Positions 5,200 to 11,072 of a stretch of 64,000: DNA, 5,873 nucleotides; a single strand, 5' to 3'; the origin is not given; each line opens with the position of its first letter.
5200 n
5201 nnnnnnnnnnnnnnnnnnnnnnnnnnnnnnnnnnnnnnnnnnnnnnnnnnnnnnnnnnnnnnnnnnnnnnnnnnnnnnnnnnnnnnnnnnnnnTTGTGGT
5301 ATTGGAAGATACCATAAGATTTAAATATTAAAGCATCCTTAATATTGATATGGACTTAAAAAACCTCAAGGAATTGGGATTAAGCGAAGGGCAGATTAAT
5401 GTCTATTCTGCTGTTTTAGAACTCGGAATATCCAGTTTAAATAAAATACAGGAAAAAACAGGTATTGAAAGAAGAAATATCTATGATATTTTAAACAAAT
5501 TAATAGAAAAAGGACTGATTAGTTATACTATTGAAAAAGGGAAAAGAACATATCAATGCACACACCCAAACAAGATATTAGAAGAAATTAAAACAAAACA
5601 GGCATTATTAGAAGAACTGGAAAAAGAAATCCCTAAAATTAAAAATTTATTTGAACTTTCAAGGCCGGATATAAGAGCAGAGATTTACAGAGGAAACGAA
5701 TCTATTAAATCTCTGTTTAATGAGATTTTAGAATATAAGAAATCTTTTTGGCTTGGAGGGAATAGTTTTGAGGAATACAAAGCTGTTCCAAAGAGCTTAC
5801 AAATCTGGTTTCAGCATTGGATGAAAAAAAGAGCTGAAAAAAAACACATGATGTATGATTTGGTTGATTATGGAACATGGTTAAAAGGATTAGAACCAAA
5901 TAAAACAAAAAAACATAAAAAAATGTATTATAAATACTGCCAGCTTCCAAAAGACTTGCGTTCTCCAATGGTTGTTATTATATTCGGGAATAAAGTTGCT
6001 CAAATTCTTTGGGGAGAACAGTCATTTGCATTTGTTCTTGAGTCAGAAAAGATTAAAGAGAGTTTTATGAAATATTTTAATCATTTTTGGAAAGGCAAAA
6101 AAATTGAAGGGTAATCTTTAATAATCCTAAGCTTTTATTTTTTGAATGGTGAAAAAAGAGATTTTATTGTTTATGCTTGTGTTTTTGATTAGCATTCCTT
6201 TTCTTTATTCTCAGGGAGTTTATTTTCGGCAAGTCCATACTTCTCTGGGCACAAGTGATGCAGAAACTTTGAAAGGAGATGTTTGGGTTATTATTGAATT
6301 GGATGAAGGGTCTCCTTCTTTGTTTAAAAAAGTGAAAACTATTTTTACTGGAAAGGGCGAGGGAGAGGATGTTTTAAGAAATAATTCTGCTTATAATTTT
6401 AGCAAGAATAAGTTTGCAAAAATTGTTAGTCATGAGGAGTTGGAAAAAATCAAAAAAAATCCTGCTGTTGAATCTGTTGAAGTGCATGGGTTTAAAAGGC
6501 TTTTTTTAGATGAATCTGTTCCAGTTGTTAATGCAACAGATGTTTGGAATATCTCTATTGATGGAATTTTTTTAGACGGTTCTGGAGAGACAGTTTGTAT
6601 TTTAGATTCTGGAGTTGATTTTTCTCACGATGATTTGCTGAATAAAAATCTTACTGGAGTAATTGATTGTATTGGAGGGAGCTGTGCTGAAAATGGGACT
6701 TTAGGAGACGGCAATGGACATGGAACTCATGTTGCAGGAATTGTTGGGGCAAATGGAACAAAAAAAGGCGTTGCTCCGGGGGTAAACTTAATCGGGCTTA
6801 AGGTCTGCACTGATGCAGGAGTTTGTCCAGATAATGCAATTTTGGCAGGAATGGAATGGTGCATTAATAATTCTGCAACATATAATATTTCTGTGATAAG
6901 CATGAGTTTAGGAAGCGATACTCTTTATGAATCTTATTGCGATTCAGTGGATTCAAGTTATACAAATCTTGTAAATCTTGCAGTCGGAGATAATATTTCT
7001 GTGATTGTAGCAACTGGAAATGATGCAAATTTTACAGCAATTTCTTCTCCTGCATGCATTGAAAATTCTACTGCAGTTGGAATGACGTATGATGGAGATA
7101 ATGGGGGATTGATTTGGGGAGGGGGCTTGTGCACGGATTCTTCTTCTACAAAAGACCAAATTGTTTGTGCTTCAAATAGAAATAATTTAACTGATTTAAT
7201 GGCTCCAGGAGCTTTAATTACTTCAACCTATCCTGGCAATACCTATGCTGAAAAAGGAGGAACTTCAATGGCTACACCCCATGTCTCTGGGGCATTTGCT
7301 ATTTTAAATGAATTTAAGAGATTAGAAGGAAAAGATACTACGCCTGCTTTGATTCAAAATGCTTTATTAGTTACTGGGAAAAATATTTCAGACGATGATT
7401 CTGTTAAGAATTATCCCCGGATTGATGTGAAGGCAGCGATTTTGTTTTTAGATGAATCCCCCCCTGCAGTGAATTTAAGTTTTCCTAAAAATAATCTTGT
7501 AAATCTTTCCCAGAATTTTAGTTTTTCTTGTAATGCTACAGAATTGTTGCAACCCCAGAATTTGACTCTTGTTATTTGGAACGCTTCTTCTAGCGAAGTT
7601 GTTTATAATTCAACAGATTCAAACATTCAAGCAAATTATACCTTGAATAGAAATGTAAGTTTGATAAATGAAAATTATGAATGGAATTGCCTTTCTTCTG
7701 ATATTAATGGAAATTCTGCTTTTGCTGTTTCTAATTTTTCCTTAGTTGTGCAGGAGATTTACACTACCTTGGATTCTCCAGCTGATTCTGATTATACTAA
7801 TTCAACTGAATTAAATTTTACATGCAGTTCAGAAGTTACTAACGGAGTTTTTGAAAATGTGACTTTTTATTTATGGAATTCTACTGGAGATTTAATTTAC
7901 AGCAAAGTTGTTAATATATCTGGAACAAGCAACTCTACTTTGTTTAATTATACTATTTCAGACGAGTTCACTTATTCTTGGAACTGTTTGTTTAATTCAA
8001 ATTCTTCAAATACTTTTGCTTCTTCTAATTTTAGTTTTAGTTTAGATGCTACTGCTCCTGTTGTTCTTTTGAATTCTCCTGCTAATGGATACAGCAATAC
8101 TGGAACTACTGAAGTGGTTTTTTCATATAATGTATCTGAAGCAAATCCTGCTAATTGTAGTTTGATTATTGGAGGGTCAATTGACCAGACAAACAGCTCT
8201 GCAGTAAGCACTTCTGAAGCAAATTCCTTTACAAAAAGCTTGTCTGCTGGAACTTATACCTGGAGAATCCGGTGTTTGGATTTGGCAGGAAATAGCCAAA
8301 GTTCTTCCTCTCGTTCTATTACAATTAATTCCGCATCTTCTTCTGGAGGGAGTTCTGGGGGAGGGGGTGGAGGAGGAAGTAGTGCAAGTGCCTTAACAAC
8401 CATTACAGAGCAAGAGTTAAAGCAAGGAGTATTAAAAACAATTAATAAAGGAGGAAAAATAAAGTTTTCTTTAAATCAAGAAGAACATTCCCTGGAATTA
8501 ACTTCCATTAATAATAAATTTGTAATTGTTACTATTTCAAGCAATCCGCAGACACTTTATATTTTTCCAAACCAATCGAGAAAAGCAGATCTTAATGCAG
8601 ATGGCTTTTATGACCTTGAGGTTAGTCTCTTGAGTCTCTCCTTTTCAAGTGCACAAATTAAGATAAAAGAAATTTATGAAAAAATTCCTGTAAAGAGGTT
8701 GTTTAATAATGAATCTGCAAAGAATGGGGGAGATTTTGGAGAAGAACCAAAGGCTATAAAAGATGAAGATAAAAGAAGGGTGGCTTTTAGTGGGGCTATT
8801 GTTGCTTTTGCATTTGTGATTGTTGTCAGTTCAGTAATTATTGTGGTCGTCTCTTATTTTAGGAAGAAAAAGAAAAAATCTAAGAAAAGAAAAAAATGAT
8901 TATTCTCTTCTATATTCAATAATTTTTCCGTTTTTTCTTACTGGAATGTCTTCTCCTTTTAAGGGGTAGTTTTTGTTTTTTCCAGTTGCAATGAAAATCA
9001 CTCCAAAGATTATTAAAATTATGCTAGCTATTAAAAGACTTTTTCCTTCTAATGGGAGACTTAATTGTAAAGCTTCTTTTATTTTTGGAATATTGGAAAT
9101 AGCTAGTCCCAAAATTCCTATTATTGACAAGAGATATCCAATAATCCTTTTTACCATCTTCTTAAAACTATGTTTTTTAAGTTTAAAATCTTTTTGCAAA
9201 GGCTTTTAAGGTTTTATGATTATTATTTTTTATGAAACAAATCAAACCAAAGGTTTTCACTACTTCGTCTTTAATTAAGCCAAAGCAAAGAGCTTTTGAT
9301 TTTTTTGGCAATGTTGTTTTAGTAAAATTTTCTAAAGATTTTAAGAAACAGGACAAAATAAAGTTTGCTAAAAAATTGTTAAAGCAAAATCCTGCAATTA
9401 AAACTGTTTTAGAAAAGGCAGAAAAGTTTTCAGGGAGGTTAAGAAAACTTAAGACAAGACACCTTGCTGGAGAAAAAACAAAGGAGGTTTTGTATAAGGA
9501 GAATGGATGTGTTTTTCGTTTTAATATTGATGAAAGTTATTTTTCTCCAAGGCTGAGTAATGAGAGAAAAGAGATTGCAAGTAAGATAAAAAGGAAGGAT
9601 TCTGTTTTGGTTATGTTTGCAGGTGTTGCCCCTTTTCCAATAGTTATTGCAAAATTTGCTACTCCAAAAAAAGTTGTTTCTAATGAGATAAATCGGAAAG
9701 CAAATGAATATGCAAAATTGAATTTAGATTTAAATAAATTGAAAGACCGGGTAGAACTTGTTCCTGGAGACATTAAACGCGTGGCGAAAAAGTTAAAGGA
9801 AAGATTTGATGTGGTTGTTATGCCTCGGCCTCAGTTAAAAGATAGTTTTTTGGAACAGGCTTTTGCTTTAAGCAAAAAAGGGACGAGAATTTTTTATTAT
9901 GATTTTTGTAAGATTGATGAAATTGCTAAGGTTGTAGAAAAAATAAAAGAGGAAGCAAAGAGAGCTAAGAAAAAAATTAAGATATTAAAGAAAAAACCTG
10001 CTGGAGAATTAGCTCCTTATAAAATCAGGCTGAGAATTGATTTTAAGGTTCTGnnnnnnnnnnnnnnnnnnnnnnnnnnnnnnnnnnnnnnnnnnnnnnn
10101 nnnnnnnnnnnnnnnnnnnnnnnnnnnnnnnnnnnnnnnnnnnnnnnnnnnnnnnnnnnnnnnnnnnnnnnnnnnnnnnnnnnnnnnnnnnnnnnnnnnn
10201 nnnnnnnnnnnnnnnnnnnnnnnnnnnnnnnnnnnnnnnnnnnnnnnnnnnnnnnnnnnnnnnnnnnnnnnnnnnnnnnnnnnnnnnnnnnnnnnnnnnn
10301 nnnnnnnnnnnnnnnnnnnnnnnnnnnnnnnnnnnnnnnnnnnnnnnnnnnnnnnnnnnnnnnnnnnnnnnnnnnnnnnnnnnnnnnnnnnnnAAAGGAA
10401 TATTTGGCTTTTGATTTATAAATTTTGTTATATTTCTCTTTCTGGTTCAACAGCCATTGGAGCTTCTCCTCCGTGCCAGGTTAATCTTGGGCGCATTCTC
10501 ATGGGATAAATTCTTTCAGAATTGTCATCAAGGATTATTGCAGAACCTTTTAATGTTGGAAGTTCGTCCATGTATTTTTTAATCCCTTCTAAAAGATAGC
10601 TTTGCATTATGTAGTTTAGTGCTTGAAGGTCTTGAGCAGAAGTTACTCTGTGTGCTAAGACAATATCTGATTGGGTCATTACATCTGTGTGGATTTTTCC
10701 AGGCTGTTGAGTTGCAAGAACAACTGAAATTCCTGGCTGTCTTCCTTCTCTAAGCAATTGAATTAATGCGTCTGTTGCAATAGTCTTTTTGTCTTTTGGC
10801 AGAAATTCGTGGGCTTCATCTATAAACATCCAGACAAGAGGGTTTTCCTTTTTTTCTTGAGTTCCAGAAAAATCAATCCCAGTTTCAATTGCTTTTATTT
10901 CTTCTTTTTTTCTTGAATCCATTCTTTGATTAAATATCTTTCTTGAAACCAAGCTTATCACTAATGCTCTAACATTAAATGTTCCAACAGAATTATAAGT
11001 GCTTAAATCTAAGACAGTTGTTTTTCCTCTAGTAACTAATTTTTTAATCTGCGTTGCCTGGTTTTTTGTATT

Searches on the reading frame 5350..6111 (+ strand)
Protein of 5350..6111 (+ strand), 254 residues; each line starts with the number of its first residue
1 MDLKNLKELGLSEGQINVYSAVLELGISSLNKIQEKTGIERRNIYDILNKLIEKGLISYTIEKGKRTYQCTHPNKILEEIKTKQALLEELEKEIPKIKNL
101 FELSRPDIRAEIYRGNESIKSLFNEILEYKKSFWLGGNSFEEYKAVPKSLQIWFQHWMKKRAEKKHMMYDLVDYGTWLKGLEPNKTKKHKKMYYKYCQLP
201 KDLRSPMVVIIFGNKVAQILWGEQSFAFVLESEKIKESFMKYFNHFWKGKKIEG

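Call 80: search_protein_families(library=pfam, max_evalue=0.0001, proteins=[window:5350-6111:+])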
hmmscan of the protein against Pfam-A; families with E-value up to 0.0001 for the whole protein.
window:5350-6111:+ (254 aa): 1 family
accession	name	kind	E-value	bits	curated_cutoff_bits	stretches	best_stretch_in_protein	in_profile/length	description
PF01978.25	TrmB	-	6.4e-14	52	25.6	1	6-73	1-67/68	Sugar-specific transcriptional regulator TrmB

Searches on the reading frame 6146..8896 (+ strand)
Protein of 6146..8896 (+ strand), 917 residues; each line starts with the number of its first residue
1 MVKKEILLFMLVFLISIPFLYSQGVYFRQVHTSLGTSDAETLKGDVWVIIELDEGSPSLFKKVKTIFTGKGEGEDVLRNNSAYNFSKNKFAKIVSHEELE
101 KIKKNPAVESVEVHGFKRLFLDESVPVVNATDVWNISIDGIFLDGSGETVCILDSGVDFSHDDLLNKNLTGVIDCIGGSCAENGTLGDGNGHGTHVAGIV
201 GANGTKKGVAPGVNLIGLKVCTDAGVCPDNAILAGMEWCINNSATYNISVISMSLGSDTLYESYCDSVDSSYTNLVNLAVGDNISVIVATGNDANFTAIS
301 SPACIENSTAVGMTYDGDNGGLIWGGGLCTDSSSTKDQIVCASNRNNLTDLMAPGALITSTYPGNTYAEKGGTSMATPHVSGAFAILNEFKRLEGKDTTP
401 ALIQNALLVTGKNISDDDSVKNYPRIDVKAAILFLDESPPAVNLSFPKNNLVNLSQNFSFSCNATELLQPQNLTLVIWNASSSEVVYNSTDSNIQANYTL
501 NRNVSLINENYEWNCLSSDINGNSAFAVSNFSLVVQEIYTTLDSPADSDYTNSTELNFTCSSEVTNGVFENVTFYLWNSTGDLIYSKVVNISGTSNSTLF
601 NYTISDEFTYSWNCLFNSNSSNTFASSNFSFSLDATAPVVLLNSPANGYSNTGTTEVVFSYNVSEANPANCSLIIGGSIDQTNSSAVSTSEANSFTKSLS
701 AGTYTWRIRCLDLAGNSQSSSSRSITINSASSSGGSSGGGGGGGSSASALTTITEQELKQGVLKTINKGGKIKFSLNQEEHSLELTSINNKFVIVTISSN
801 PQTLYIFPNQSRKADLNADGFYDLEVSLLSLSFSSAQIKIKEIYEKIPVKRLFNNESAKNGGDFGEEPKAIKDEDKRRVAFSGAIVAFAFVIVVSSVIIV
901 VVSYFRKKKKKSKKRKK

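Call 80: search_protein_families(library=pfam, max_evalue=0.0001, proteins=[window:6146-8896:+])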
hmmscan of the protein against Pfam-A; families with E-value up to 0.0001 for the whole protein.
window:6146-8896:+ (917 aa): 1 family
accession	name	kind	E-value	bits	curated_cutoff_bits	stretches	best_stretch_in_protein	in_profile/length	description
PF00082.27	Peptidase_S8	-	5.2e-39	134.7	21.8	1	145-406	1-273/288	Subtilase family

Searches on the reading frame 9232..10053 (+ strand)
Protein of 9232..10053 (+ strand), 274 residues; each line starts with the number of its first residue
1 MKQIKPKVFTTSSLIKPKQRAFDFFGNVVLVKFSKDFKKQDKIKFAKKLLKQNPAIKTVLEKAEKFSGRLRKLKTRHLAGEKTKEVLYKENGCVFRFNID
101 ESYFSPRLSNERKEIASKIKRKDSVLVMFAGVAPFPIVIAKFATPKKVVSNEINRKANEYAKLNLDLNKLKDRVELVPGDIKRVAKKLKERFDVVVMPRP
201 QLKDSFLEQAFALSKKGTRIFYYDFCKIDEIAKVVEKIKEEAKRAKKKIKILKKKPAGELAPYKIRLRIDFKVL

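Call 80: search_protein_families(library=pfam, max_evalue=0.0001, proteins=[window:9232-10053:+])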
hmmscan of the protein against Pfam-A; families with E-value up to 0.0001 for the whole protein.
window:9232-10053:+ (274 aa): 3 families
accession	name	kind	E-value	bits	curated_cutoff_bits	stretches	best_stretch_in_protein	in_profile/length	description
PF02475.24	TRM5-TYW2_MTfase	-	1.1e-37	130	28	1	88-248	3-162/164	TRM5/TYW2 methyltransferase domain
PF25133.1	TYW2_N_2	-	4.3e-07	30.4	27.7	1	15-83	14-79/79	TYW2 N-terminal domain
PF13847.12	Methyltransf_31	-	9.4e-06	25.8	27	1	124-243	6-127/145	Methyltransferase domain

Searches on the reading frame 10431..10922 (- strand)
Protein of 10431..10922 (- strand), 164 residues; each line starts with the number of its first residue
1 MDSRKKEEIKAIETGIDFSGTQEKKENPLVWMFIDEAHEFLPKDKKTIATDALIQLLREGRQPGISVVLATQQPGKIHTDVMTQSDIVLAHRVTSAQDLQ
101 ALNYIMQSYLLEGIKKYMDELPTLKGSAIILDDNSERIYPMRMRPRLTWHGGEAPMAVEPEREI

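Call 80: search_protein_families(library=pfam, max_evalue=0.0001, proteins=[window:10431-10922:-])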
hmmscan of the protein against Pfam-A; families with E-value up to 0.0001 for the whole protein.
window:10431-10922:- (164 aa): 2 families
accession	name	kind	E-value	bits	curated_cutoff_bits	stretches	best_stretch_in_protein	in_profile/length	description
PF05707.18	Zot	-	3.8e-06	26.9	20.3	1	32-92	85-146/197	Zonular occludens toxin (Zot)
PF05872.18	HerA_C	-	1.7e-05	24.1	22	1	25-109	254-339/502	Helicase HerA-like C-terminal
